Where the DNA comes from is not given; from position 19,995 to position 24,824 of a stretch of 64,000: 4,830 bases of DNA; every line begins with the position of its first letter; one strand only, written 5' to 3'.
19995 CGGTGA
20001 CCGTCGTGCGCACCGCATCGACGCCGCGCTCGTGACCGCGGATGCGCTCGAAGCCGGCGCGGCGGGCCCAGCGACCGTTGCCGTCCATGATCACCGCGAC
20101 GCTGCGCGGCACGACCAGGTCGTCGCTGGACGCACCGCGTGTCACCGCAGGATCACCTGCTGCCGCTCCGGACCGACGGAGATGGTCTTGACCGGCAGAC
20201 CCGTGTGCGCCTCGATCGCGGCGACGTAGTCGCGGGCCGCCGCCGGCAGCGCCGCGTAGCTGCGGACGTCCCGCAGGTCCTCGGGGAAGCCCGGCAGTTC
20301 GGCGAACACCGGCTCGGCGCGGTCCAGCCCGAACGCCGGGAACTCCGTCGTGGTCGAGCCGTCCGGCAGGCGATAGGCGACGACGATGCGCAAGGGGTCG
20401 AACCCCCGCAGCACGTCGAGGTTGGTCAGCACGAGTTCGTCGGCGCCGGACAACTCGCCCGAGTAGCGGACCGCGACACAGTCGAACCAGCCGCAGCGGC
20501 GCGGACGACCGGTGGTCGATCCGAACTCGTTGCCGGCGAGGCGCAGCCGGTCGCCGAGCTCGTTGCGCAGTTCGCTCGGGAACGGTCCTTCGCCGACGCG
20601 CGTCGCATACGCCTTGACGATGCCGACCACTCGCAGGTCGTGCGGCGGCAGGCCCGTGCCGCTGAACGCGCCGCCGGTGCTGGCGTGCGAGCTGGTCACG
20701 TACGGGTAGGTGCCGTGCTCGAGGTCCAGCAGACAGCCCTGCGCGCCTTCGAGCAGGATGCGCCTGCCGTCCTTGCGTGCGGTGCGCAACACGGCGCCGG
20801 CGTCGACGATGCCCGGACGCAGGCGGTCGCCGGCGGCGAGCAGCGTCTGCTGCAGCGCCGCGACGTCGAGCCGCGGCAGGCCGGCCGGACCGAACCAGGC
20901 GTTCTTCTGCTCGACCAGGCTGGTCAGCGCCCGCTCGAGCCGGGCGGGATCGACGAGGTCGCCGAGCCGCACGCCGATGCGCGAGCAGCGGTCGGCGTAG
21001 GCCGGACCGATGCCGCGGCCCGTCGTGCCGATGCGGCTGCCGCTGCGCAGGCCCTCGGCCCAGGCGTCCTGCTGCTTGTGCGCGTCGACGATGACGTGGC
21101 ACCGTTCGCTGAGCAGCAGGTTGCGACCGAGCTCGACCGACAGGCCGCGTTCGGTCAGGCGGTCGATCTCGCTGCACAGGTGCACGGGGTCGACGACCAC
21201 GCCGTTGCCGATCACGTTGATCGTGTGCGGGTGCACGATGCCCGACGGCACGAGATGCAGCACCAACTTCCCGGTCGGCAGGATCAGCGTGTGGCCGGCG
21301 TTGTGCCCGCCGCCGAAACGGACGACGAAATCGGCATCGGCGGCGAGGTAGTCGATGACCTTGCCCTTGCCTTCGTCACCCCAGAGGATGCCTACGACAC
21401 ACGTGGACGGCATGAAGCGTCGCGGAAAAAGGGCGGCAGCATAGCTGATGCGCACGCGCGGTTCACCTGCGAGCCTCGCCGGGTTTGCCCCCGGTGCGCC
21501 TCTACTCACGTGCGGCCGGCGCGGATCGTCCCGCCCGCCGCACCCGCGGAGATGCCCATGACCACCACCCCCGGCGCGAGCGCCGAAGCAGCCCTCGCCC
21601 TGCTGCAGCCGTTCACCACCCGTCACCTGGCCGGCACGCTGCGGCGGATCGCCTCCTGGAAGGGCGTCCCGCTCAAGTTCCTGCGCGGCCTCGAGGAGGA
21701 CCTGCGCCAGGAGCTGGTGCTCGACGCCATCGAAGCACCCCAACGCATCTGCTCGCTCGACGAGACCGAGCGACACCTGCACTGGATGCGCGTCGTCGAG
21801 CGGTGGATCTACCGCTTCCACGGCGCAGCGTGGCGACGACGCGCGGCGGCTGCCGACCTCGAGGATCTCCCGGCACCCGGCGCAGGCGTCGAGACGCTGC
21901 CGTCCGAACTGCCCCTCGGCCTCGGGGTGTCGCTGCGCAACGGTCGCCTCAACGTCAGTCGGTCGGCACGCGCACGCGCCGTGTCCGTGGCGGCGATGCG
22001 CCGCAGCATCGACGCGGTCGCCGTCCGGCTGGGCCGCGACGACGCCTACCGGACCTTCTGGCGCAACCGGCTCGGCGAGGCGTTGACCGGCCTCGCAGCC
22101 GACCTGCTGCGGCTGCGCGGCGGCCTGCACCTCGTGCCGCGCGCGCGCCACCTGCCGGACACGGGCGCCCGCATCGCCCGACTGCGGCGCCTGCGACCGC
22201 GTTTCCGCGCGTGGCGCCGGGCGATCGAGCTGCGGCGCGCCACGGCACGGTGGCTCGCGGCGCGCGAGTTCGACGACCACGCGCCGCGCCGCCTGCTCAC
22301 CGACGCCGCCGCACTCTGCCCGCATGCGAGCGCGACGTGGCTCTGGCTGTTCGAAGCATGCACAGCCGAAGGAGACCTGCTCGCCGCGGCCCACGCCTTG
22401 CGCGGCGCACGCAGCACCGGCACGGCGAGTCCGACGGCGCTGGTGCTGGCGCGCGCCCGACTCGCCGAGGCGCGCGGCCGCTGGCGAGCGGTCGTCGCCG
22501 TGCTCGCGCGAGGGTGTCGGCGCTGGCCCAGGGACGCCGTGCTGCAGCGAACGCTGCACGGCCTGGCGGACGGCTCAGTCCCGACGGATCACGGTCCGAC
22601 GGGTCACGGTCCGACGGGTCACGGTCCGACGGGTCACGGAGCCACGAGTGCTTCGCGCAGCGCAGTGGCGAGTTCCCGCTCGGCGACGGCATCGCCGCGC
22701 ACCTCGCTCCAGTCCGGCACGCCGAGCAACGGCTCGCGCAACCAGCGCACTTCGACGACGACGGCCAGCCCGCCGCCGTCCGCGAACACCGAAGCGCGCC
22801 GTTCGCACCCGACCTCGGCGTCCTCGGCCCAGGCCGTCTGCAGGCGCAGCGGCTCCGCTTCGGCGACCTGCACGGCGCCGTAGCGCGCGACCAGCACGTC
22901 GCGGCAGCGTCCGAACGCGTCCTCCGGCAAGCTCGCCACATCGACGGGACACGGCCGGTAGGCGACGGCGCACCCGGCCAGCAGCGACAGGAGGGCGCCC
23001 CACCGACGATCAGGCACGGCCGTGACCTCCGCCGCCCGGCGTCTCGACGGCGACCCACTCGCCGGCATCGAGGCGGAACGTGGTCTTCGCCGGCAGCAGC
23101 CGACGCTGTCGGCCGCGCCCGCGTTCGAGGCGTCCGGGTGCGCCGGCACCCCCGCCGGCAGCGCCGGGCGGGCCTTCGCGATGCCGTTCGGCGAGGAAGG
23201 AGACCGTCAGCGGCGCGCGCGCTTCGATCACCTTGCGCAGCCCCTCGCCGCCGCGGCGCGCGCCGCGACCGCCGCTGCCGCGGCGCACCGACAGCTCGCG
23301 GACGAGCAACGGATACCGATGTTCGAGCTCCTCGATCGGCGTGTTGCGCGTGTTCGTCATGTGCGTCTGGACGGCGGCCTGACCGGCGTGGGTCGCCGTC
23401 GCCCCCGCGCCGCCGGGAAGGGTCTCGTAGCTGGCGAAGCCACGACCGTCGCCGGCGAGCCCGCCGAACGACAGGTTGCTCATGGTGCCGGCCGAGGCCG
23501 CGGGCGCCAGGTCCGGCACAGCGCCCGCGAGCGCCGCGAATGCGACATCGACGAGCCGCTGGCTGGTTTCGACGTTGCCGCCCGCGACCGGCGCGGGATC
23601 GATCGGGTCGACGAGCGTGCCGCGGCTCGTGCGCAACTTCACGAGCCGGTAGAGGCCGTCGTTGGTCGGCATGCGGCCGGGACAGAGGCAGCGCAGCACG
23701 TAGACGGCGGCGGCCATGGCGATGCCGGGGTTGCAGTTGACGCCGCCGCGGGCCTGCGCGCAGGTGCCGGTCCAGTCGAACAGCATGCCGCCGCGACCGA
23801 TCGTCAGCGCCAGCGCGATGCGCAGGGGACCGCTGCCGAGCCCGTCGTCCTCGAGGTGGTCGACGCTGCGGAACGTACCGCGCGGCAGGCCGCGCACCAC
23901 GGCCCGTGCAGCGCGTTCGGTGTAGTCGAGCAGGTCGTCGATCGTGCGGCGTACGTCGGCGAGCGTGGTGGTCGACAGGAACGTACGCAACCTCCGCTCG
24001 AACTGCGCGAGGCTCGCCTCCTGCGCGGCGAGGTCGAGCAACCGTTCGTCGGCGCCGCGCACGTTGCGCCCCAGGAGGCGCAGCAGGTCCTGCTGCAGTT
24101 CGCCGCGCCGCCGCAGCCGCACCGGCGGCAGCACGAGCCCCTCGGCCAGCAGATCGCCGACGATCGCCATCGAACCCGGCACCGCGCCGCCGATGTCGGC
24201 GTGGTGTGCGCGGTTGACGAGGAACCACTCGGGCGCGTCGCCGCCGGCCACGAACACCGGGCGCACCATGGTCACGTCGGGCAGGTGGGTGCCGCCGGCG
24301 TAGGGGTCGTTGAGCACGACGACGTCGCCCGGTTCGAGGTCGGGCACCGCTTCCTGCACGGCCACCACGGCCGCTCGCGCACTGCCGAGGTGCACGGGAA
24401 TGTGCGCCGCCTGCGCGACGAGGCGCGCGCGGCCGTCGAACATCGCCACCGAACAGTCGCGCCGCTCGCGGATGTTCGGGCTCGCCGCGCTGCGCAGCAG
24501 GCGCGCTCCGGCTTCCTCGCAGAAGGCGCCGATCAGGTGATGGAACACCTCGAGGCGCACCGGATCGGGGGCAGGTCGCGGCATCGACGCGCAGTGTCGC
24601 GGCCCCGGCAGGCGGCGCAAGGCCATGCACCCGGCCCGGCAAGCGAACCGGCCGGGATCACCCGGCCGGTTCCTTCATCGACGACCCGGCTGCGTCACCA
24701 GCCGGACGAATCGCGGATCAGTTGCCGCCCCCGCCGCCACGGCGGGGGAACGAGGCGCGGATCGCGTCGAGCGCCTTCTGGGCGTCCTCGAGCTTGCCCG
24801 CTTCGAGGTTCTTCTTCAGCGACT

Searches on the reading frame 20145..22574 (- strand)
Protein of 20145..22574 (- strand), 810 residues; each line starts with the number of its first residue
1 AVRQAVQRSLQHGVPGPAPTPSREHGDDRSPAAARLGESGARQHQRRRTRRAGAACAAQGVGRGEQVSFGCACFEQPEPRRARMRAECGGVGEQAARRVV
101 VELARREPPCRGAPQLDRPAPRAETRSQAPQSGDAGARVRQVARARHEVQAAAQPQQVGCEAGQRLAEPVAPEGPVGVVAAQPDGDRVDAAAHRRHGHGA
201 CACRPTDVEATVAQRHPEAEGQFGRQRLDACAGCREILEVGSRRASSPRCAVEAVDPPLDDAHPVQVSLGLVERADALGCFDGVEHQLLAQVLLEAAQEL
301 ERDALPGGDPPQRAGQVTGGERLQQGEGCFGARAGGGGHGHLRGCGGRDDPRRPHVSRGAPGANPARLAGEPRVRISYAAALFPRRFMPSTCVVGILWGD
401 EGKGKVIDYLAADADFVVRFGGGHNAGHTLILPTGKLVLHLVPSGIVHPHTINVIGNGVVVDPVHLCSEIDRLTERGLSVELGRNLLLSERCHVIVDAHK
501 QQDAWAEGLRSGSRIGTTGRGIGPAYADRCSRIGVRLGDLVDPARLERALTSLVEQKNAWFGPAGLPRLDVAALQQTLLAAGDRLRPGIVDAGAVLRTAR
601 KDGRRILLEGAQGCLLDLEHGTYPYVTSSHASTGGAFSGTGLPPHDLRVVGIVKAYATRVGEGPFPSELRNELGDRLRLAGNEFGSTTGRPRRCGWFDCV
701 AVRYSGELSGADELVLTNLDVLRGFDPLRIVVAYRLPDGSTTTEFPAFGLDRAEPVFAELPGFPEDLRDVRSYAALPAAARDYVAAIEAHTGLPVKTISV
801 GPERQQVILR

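Call 49: search_protein_families(library=pfam, proteins=[window:20145-22574:-], max_evalue=0.001)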
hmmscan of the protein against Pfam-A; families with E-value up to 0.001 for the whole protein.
window:20145-22574:- (810 aa): 1 family
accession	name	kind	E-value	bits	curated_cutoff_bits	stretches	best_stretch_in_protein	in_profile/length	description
PF00709.27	Adenylsucc_synt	-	1.2e-155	518.8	27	1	393-808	2-416/416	Adenylosuccinate synthetase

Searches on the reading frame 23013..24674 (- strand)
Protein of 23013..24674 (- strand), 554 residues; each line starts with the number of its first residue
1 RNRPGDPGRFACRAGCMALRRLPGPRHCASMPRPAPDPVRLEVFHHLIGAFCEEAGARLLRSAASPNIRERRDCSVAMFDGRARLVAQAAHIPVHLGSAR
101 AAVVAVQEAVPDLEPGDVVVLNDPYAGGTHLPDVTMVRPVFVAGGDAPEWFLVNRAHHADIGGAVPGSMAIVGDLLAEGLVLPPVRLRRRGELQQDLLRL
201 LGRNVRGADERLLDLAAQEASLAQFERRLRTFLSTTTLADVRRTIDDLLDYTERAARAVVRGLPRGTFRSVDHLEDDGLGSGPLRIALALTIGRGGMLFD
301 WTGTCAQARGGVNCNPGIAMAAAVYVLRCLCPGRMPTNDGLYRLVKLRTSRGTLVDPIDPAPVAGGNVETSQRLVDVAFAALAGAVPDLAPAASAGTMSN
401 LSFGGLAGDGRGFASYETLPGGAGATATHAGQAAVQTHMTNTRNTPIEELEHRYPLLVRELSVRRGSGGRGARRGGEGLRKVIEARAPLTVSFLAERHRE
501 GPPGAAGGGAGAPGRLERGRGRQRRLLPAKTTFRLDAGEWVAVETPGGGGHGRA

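Call 49: search_protein_families(library=pfam, proteins=[window:23013-24674:-], max_evalue=0.001)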
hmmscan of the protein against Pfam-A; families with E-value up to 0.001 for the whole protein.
window:23013-24674:- (554 aa): 1 family
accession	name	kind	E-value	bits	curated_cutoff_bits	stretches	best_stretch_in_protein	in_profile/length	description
PF02538.19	Hydantoinase_B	-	7.3e-171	569.6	26.8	1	37-553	1-518/519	Hydantoinase B/oxoprolinase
